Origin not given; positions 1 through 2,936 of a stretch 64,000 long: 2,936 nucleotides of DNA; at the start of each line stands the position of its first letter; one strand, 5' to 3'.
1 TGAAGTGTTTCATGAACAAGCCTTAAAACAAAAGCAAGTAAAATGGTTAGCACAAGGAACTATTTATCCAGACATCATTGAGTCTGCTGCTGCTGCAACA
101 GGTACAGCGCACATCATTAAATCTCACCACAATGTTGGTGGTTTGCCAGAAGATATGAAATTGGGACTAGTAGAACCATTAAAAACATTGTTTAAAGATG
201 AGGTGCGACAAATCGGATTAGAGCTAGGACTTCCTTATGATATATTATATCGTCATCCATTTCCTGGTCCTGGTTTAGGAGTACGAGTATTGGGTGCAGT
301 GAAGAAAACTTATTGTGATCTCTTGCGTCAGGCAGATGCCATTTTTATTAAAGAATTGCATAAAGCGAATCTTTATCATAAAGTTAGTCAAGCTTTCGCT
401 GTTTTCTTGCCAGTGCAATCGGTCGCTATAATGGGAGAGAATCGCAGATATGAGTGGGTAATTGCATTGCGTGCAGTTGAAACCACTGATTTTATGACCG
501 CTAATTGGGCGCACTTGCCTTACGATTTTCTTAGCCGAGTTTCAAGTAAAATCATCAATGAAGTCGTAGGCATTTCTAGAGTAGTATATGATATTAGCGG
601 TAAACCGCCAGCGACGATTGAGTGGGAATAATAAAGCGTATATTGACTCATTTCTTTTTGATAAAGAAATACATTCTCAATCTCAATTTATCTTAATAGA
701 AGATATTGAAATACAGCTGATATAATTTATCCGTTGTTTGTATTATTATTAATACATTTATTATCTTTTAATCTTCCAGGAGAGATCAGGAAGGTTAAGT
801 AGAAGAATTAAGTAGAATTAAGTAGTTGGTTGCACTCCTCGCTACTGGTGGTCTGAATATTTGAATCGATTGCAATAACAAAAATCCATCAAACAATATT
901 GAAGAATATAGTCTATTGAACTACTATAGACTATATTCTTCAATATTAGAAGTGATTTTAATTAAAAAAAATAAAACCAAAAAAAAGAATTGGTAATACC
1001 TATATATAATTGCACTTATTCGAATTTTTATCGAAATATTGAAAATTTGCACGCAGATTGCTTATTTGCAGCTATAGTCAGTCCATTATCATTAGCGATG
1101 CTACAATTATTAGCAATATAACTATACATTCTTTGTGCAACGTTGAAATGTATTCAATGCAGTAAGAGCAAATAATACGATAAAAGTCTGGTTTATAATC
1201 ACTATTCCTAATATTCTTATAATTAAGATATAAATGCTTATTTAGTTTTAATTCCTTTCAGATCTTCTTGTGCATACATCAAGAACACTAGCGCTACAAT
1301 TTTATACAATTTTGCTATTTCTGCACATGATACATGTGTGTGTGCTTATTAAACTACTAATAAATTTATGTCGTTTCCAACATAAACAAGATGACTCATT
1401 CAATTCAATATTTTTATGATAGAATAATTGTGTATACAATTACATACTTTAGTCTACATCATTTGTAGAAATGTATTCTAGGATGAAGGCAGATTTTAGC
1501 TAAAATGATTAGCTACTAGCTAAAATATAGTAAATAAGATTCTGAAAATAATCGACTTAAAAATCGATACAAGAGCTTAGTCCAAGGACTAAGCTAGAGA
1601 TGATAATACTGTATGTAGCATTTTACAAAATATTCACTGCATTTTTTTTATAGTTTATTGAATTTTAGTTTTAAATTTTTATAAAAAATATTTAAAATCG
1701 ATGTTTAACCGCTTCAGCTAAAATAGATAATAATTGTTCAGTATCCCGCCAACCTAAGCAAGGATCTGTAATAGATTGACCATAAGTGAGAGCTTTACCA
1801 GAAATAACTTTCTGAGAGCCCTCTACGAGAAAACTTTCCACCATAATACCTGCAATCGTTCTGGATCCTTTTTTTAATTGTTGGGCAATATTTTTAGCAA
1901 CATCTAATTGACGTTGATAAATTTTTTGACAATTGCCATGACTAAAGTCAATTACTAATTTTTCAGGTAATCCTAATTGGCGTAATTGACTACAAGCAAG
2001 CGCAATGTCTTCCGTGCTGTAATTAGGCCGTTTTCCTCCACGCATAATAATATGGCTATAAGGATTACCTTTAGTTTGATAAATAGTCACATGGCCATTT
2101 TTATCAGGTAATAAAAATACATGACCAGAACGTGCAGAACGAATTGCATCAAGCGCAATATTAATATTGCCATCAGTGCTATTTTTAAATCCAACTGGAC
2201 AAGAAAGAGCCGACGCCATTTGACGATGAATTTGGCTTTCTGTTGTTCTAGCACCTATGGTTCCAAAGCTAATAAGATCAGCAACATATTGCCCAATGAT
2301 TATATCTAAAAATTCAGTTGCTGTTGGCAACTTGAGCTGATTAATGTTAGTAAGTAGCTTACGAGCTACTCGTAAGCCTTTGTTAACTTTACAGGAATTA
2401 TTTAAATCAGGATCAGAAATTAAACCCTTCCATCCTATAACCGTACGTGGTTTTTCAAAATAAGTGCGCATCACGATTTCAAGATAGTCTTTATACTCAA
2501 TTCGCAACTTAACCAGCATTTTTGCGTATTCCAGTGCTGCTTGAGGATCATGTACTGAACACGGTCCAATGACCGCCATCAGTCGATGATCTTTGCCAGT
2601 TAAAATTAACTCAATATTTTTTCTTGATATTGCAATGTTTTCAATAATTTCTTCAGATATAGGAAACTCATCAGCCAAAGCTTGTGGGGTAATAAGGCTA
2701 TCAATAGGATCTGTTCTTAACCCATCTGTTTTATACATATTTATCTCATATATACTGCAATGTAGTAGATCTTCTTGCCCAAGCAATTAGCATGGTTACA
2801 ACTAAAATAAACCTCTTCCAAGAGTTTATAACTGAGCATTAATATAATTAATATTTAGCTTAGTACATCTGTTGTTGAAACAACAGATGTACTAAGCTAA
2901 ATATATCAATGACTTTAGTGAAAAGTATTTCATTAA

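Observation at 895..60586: Noncoding DNA carries many long, perfect, sequence-unique hairpin palindromes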

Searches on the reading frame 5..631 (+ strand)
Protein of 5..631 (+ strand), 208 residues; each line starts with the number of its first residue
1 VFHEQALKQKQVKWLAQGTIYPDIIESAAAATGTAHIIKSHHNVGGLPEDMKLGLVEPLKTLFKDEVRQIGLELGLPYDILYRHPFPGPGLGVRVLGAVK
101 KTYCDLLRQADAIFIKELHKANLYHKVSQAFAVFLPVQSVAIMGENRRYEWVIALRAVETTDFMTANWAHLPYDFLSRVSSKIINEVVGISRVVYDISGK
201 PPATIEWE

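Call 8: search_protein_families(library=ncbifam, proteins=[window:5-631:+], max_evalue=1e-10)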
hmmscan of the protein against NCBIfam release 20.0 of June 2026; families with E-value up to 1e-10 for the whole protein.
window:5-631:+ (208 aa): 2 families
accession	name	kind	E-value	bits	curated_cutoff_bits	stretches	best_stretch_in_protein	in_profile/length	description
NF000848.1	PRK00074.1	equivalog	2.2e-107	359.8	400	1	1-208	305-512/512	glutamine-hydrolyzing GMP synthase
TIGR00884.1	guaA_Cterm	equivalog_domain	3.8e-96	322.1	338.75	1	2-208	108-310/310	glutamine-hydrolyzing GMP synthase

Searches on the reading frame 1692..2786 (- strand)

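Call 6: search_protein_families(library=ncbifam, proteins=[window:1692-2786:-])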
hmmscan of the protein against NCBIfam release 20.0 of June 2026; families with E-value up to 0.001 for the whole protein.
window:1692-2786:- (364 aa): 4 families
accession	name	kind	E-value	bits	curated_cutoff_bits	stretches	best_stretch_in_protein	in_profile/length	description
NF009396.0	PRK12756.1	subfamily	4.9e-182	604.4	463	1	17-364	1-348/349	Trp-sensitive 3-deoxy-7-phosphoheptulonate synthase AroH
TIGR00034.1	aroFGH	equivalog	2.9e-158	526.1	173.2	1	22-364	2-342/342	3-deoxy-7-phosphoheptulonate synthase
NF006723.0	PRK09261.1-1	equivalog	9.8e-149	495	568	1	17-363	2-348/351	3-deoxy-7-phosphoheptulonate synthase AroG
NF009395.0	PRK12755.1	subfamily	2.4e-143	477.1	343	1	20-363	7-351/355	3-deoxy-7-phosphoheptulonate synthase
